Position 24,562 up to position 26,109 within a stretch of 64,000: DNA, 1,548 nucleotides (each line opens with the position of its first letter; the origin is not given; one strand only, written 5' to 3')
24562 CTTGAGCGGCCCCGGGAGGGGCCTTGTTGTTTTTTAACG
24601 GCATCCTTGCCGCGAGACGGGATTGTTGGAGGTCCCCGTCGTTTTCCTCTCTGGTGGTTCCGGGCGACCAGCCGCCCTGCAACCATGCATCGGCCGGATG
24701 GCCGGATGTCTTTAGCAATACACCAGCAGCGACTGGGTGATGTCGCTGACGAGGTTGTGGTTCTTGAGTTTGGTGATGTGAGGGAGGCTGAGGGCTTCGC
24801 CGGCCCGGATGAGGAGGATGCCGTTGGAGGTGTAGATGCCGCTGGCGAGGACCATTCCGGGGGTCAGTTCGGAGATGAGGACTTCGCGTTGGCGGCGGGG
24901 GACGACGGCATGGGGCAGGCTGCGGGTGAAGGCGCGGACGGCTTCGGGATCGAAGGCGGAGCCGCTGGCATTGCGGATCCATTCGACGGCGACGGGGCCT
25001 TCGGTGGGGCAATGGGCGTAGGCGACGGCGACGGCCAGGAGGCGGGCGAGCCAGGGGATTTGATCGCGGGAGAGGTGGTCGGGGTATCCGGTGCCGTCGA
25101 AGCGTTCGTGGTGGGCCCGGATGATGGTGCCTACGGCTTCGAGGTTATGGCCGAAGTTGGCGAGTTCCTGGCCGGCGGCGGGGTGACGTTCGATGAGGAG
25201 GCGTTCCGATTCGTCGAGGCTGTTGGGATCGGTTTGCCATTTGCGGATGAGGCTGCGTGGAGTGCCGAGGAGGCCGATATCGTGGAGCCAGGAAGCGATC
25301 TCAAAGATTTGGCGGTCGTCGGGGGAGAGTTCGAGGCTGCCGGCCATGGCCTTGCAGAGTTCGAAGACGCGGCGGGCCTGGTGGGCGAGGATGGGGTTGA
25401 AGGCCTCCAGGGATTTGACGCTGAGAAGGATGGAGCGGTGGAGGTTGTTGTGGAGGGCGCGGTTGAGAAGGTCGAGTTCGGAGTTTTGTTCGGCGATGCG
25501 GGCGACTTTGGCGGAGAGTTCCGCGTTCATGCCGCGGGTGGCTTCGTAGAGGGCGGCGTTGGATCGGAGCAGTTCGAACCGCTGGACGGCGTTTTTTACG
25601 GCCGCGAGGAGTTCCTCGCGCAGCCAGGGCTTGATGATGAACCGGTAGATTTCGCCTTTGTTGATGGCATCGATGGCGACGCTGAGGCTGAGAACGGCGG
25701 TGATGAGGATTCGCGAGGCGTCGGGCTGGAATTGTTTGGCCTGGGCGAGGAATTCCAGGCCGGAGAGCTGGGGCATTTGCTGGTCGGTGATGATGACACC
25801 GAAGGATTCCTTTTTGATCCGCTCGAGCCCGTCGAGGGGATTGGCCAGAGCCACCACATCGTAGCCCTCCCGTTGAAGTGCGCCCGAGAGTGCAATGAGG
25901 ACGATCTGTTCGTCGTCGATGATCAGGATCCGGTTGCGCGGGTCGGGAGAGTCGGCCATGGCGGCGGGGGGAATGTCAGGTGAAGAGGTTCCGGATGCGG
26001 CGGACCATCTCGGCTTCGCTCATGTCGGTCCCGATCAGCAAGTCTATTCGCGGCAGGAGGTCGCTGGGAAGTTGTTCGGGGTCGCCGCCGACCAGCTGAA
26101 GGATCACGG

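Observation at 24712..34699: Atypical che operon: two HDOD proteins, no CheY/CheW, and a PAS kinase plus REC-HD-GYP pair as apparent output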

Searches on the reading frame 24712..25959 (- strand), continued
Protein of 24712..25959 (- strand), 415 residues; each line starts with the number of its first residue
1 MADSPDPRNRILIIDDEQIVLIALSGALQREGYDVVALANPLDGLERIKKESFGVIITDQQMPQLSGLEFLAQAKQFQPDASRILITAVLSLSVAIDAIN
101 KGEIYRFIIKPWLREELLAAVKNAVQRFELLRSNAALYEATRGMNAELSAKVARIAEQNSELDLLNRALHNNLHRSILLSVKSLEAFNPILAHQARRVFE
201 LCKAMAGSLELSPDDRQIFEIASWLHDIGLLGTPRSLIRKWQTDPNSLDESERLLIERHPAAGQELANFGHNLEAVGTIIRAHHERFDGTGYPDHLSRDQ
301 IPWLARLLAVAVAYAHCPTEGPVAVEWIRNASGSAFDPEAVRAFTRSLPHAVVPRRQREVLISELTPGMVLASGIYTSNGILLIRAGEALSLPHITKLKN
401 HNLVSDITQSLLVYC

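Call 84: find_encoding_contigs(protein=P0227, flank=10000, max_places=1)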
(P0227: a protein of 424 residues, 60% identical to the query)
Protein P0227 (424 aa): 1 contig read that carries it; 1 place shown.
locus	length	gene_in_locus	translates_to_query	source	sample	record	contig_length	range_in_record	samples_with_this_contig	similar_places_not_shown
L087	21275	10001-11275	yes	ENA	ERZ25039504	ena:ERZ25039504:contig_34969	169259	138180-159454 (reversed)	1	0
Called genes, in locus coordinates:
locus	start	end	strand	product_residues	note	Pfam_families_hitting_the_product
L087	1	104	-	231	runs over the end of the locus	PF00005:ABC_tran, PF13304:AAA_21 (faint)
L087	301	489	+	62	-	PF20027:DUF6435 (weak)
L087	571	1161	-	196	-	PF00300:His_Phos_1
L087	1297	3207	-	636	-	PF22745:Nlig-Ia, PF01653:DNA_ligase_aden, PF14520:HHH_5 (faint), PF03120:OB_DNA_ligase, PF03119:DNA_ligase_ZBD (weak), PF12826:HHH_2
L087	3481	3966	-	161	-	PF04461:YajQ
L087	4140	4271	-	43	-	-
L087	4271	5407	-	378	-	PF02786:CPSase_L_D2, PF02787:CPSase_L_D3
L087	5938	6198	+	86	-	PF19029:DUF883_C (weak)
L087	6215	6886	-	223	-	PF01081:Aldolase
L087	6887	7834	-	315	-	PF05035:DGOK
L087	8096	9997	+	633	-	PF08448:PAS_4 (faint), PF08447:PAS_3 (weak), PF02518:HATPase_c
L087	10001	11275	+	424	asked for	PF00072:Response_reg, PF13487:HD_5, PF01966:HD (weak)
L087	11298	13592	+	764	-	PF00989:PAS, PF08448:PAS_4, PF13188:PAS_8 (weak), PF13426:PAS_9, PF08447:PAS_3, PF00512:HisKA, PF02518:HATPase_c, PF00072:Response_reg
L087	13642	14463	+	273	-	PF00899:ThiF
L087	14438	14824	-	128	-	PF01042:Ribonuc_L-PSP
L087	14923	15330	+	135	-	PF12831:FAD_oxidored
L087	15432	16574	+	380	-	PF12831:FAD_oxidored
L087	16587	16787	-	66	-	-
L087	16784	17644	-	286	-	PF01145:Band_7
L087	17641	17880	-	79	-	-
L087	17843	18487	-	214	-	PF01145:Band_7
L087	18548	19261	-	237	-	PF00156:Pribosyltran, PF14681:UPRTase (weak)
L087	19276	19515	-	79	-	PF05139:Erythro_esteras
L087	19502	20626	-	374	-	PF05139:Erythro_esteras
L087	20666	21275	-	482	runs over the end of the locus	PF00072:Response_reg, PF08668:HDOD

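Call 85: find_encoding_contigs(protein=P0212, flank=10000, max_places=1)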
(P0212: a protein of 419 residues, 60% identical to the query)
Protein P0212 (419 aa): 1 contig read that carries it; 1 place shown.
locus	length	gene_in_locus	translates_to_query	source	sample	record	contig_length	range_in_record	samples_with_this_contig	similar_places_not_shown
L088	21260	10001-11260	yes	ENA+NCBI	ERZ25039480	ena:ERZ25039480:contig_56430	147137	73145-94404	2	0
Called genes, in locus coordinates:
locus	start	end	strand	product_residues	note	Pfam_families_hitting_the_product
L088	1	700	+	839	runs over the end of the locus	PF00133:tRNA-synt_1, PF09334:tRNA-synt_1g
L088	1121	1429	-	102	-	-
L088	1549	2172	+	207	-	PF07638:Sigma70_ECF, PF04542:Sigma70_r2, PF08281:Sigma70_r4_2, PF04545:Sigma70_r4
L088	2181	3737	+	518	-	-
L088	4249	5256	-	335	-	PF01479:S4, PF00849:PseudoU_synth_2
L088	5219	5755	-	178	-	PF01252:Peptidase_A8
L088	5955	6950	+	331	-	PF02678:Pirin, PF05726:Pirin_C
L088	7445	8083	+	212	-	-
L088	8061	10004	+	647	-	PF00989:PAS (faint), PF08448:PAS_4 (faint), PF08447:PAS_3, PF02518:HATPase_c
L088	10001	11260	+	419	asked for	PF00072:Response_reg, PF13487:HD_5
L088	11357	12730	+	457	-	PF00072:Response_reg, PF00158:Sigma54_activat, PF14532:Sigma54_activ_2, PF25601:AAA_lid_14, PF18024:HTH_50 (faint), PF02954:HTH_8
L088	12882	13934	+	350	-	-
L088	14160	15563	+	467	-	PF22422:MGH1-like_GH, PF03200:Glyco_hydro_63 (faint)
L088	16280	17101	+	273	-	PF13646:HEAT_2 (faint)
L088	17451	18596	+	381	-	-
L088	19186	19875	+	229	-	-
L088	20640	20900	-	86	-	PF02518:HATPase_c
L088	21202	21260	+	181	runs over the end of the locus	-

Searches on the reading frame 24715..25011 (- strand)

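Call 25: search_protein_families(library=pfam, proteins=[window:24715-25011:-], max_evalue=10)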
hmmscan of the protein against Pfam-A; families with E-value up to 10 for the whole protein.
seq(99 aa): 1 family
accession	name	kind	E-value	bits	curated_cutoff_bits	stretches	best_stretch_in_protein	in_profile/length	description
PF10144.15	SMP_2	-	0.029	14.5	28.9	1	52-94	84-126/159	Bacterial virulence factor haemolysin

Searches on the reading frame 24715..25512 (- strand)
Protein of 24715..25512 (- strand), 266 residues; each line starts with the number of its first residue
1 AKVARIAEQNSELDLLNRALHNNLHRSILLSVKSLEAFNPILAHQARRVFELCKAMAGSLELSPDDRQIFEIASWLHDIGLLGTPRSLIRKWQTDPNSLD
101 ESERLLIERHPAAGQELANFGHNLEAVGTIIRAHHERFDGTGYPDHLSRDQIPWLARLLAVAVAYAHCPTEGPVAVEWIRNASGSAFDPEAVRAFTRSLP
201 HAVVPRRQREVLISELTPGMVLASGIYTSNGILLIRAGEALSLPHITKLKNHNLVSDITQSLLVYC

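Call 29: search_solved_structures(query=window:24715-25512:-, show_alignments=5, max_evalue=0.001)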
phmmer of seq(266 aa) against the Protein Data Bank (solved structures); distinct sequences matched with E-value up to 0.001: 6.
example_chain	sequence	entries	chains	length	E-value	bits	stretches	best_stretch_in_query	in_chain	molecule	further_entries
5z7c_A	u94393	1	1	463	6.4e-17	65.1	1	33-174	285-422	3'3'-cGAMP-specific phosphodiesterase 3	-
4r8z_A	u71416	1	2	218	6.7e-13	51.9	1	53-198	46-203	Cyclic di-GMP phosphodiesterase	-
9rbz_A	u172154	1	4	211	1.1e-12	51.2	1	27-200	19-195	HD domain/sensory box protein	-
9rc0_A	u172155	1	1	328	3.6e-12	49.6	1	27-200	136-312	HD domain/sensory box protein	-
4mcw_A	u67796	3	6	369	8.6e-11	45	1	40-184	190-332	Metal dependent phosphohydrolase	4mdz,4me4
3tm8_A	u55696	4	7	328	0.00018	24.3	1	28-164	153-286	Uncharacterized protein | Uncharacterized protein Bd1817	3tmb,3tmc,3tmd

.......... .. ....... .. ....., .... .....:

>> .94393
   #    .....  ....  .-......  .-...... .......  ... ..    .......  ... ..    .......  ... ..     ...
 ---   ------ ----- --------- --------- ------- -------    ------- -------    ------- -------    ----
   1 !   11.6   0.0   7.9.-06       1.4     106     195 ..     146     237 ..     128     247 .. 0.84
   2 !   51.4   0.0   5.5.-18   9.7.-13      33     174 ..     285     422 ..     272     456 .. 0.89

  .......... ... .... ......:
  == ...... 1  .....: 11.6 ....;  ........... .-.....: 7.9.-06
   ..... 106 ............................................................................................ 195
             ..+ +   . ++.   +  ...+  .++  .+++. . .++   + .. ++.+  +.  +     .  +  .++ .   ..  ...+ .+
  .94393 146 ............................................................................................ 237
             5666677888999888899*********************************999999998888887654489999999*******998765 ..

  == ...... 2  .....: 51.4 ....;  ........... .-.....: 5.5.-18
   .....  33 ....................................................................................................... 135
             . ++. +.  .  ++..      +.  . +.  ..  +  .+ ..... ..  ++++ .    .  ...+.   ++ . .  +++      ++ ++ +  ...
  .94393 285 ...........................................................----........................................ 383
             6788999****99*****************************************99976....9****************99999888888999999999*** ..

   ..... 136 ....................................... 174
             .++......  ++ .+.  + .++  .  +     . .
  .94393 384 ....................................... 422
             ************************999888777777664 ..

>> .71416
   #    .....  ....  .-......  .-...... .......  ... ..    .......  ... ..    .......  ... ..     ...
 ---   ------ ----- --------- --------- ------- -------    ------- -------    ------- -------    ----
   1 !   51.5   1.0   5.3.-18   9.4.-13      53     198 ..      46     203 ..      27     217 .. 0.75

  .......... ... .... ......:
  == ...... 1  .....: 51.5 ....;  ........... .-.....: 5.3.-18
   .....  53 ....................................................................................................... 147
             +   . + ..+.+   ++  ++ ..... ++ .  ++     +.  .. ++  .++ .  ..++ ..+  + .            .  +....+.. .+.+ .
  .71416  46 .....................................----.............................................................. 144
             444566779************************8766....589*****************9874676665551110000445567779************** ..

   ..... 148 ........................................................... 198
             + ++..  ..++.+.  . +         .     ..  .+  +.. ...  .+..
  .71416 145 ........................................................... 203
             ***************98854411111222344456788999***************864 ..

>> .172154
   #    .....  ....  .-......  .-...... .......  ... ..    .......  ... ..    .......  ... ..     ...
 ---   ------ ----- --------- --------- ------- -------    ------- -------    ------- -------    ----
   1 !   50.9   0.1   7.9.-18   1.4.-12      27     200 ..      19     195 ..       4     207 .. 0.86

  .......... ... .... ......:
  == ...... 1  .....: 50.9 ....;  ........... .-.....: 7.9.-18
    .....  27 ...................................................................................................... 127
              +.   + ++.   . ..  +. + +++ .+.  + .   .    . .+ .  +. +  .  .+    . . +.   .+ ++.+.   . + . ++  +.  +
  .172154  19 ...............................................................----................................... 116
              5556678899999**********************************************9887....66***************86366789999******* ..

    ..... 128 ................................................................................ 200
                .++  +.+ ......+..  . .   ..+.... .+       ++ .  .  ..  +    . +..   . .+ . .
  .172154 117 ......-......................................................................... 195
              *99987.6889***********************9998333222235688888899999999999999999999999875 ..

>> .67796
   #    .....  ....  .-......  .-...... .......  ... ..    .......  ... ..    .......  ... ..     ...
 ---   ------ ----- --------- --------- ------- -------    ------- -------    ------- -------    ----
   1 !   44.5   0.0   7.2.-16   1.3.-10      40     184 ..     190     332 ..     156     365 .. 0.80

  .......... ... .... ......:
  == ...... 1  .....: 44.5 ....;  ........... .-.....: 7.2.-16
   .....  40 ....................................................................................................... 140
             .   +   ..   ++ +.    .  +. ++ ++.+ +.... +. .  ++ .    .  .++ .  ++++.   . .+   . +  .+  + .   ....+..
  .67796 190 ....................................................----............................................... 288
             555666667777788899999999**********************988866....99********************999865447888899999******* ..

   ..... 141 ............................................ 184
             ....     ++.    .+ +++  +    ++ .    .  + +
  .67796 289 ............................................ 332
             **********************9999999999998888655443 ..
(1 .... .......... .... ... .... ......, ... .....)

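Call 86: search_protein_representatives(protein=window:24715-25509:-)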
Query: 265 residues. Proteins with E-value up to 0.001 (for the whole library): 84112; up to 1e-10: 28095; up to 1e-30: 112. The best 150 are listed.
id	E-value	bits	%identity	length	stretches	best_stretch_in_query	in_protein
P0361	1.5e-87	309.7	58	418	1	3-264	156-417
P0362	3.8e-74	265.8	52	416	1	9-264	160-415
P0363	1.2e-73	264.2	52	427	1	4-264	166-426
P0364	2.6e-72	259.8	48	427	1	4-263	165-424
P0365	1.7e-67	244.0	48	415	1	5-265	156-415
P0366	3.3e-65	236.5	45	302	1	11-264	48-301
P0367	1.1e-62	228.2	44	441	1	8-264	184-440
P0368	1.9e-61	224.2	43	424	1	2-264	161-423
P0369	1.6e-60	221.1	42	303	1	5-264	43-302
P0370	1.1e-59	218.5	58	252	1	2-169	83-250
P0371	3.4e-59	216.8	42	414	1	10-264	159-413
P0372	3.3e-58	213.6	53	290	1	4-195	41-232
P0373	1.1e-57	211.8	58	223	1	93-265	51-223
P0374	4.2e-56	206.7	58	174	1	2-160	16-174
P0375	1.3e-55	205.1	53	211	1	55-265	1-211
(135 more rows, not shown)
